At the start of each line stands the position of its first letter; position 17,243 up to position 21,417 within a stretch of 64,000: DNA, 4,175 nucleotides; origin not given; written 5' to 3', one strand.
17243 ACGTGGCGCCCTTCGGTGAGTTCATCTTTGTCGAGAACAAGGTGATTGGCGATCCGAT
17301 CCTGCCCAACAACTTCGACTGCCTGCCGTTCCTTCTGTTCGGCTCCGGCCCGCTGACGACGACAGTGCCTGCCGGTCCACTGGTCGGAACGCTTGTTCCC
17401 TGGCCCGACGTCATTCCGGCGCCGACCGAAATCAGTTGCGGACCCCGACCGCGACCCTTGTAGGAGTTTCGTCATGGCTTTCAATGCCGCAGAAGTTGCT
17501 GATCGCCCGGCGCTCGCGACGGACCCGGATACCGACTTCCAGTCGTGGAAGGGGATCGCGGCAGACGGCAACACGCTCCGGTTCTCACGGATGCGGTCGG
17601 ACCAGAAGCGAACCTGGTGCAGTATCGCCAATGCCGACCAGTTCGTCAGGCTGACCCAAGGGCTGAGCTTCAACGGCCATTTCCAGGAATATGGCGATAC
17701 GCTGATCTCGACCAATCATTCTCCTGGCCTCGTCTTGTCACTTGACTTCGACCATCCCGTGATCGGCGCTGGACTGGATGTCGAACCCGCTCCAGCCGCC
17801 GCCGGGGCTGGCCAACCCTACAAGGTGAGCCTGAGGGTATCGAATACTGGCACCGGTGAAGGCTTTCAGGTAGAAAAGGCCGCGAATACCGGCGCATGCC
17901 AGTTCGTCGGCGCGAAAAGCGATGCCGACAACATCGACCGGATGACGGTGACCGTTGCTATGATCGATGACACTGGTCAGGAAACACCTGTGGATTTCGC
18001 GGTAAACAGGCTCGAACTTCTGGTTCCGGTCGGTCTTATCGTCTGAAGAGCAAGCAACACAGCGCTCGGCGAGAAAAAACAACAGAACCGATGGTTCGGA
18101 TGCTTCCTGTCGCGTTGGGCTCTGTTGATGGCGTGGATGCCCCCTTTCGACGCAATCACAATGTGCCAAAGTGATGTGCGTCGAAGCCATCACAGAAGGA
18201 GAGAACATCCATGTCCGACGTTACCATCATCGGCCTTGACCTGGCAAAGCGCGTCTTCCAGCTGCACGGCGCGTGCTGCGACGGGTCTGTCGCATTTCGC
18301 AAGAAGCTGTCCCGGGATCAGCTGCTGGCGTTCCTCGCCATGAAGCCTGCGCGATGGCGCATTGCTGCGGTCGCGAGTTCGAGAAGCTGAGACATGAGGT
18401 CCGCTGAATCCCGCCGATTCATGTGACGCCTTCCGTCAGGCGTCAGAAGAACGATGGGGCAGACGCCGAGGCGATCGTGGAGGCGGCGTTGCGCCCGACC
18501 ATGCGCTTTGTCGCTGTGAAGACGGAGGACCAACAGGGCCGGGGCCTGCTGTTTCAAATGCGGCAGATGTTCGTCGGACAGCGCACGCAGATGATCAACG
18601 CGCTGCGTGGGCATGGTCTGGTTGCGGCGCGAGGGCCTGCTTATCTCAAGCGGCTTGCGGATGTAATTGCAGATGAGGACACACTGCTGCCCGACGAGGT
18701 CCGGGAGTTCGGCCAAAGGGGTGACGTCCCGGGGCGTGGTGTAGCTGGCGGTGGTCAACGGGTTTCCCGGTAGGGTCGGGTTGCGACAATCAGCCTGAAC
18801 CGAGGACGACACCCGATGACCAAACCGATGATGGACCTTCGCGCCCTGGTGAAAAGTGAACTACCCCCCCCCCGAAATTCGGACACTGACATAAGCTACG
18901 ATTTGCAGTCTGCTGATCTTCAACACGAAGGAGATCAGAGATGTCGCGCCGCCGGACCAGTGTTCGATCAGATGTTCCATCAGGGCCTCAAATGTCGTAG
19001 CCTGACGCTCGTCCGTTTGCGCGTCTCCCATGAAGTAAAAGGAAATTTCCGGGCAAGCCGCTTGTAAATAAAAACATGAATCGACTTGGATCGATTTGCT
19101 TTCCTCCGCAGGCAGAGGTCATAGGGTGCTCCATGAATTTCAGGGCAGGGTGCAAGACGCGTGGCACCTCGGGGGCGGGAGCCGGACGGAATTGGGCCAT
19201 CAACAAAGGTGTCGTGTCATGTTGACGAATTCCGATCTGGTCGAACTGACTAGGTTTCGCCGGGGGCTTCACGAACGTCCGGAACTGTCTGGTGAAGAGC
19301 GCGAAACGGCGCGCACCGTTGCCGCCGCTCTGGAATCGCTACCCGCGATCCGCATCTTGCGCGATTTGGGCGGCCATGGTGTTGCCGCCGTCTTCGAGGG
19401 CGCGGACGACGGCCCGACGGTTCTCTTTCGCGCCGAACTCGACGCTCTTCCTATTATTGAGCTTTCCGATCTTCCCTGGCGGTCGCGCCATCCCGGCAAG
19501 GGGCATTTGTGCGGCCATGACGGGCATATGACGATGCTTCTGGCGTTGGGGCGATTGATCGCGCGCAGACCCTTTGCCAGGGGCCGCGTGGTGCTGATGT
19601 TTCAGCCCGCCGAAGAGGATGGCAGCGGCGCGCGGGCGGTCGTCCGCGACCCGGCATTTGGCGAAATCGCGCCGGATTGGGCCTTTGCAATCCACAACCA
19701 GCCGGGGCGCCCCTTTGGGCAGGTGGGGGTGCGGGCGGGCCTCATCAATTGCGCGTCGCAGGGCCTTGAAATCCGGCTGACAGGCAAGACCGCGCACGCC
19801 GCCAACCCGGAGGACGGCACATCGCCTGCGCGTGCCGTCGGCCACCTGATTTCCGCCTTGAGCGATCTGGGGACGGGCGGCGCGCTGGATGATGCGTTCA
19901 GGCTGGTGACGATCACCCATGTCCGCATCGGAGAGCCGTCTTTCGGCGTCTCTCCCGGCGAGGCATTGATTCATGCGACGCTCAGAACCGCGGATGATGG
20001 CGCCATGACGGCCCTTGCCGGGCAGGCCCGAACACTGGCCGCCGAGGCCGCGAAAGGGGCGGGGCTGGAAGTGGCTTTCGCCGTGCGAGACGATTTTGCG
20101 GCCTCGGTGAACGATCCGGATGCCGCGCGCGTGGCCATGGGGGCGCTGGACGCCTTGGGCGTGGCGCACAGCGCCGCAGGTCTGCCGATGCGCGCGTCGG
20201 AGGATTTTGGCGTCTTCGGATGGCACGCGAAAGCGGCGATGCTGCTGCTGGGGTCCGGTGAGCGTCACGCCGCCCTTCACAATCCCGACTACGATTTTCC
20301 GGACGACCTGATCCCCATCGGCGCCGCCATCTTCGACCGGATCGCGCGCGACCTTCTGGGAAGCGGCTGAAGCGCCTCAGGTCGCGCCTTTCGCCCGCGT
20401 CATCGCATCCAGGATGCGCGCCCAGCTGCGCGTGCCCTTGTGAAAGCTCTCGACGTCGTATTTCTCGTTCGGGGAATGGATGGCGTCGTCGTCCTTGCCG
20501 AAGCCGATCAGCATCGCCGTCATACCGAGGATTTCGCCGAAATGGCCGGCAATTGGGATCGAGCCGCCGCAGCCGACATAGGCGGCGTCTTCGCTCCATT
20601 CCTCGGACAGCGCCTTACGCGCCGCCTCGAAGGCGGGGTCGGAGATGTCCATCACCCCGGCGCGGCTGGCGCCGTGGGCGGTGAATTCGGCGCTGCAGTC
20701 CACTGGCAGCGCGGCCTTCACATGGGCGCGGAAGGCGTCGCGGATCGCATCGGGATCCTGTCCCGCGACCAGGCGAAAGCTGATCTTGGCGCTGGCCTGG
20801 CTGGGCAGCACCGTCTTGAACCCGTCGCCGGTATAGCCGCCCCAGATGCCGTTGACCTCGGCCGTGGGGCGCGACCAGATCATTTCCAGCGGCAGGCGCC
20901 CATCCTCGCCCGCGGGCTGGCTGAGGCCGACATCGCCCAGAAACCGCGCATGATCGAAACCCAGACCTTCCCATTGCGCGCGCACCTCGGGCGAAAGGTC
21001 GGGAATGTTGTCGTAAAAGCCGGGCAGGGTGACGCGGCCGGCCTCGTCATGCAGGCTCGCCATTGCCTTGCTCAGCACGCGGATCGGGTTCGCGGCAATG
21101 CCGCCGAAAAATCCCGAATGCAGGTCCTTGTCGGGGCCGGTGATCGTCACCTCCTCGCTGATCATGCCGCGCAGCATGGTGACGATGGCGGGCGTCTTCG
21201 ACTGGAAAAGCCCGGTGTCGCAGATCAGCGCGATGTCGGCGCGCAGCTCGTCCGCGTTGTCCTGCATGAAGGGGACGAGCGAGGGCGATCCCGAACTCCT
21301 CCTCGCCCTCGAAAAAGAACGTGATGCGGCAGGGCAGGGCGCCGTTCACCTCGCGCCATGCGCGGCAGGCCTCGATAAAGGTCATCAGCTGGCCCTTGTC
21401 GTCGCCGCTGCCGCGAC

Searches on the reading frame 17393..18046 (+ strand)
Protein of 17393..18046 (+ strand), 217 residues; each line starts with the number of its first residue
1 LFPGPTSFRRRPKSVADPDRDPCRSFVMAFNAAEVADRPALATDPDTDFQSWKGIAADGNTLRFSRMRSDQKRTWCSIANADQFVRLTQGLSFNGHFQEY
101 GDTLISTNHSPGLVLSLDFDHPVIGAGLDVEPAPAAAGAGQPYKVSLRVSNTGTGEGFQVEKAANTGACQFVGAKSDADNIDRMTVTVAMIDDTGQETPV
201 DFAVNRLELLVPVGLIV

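Call 16: search_protein_families(library=pfam, proteins=[window:17393-18046:+], max_evalue=0.001)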
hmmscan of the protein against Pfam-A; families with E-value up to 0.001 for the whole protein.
window:17393-18046:+ (217 aa): 0 families

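Call 33: search_protein_families(library=pfam, proteins=[window:17471-18046:+], max_evalue=0.001)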
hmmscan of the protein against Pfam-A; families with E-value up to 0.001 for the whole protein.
window:17471-18046:+ (191 aa): 0 families

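Call 57: search_solved_structures(query=window:17471-18046:+, max_evalue=1)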
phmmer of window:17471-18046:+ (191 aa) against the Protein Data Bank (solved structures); distinct sequences matched with E-value up to 1: 0.

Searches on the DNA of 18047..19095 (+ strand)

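Call 115: search_dna_similar(query=window:18047-19095:+, collection=plasmids, mode=distant, max_rows=10, max_evalue=0.0001)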
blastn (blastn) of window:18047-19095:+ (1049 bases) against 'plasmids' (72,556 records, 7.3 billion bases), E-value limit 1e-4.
Records with a match: 718; places in all: 1214; records where one place covers at least 80% of the query: 0.
Best place of each record, by identity: 95-99% 2; 90-95% 10; 80-90% 97; 60-80% 609.
By first word of the organism name: Sinorhizobium 99; Rhizobium 79; Pseudosulfitobacter 76; Bradyrhizobium 55; Agrobacterium 39; Paracoccus 33; Sulfitobacter 28; Acetobacter 21; Mesorhizobium 17; Sphingobium 13; and 85 more.
By predicted mobility (MOB-suite, as given by PLSDB): non-mobilizable 312; conjugative 295; mobilizable 111.
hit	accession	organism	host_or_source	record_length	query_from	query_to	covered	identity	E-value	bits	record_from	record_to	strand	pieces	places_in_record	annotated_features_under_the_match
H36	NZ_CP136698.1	Sulfitobacter dubius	Macrocystis pyrifera gametophyte,Whole ...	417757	70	668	57%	72.2%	7e-98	366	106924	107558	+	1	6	IS110 family transposase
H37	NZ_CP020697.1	Sulfitobacter sp. D7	calanoid copepod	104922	72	668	57%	72.4%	1e-100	375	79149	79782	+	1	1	none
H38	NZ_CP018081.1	Sulfitobacter alexandrii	Alexandrium minutum,cell culture,cell ...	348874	72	668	57%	72.4%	1e-100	375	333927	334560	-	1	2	none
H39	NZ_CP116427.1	Sulfitobacter faviae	Hexacorallia,culture,Cold water coral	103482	72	668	57%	72.4%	1e-100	375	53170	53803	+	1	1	none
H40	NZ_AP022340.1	Mameliella alba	-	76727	72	668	57%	72.4%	1e-100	375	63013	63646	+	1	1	IS110 family transposase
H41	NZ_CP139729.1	Sulfitobacter faviae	Bacterial Culture,hydrothermal vent ...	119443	72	668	57%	72.4%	1e-100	375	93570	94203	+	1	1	none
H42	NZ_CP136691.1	Sulfitobacter sp. LC.270.F.C4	Macrocystis pyrifera gametophyte,Whole ...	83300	72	668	57%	72.4%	1e-100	375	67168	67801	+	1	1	none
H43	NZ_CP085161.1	Pseudosulfitobacter sp. DSM 107133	cell culture,Seawater from the North ...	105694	72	668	57%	72.2%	2e-99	370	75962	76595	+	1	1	none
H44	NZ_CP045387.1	Ruegeria sp. THAF33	pure culture,Surface of a polyethylene ...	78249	72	668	57%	72.2%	2e-99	370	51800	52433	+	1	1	none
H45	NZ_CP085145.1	Sulfitobacter dubius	cell culture,Sediment from the Channel ...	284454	71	668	57%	72.0%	3e-96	360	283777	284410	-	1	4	IS110 family transposase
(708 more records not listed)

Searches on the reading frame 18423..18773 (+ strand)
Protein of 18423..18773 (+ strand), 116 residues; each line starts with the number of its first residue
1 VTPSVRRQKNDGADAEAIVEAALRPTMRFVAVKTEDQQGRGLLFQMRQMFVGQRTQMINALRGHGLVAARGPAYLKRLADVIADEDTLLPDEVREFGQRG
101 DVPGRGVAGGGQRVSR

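Call 69: search_protein_families(library=pfam, proteins=[window:18423-18773:+], max_evalue=0.01)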
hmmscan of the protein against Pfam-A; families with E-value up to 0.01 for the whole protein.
window:18423-18773:+ (116 aa): 1 family
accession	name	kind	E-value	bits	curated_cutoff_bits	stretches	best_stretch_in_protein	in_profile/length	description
PF01548.23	DEDD_Tnp_IS110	-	3.3e-05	24.2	29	1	5-64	89-149/155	Transposase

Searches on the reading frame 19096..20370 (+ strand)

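Call 16: search_protein_families(library=pfam, proteins=[window:19096-20370:+], max_evalue=0.001)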
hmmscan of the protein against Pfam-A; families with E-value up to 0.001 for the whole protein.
window:19096-20370:+ (424 aa): 2 families
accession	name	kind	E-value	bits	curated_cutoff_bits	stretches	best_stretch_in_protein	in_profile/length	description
PF01546.33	Peptidase_M20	-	2.6e-30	106.3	24.6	1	110-418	1-205/206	Peptidase family M20/M25/M40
PF07687.19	M20_dimer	-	3.6e-05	24.1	21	1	223-320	8-104/107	Peptidase dimerisation domain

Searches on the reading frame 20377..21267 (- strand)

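Call 33: search_protein_families(library=pfam, proteins=[window:20377-21267:-], max_evalue=0.001)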
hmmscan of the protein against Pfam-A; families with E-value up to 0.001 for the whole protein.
window:20377-21267:- (296 aa): 2 families
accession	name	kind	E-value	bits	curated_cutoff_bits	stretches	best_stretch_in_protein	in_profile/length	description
PF07687.19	M20_dimer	-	3.4e-20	72.4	21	1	32-189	3-105/107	Peptidase dimerisation domain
PF01546.33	Peptidase_M20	-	2.9e-11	44.1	24.6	1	114-287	112-205/206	Peptidase family M20/M25/M40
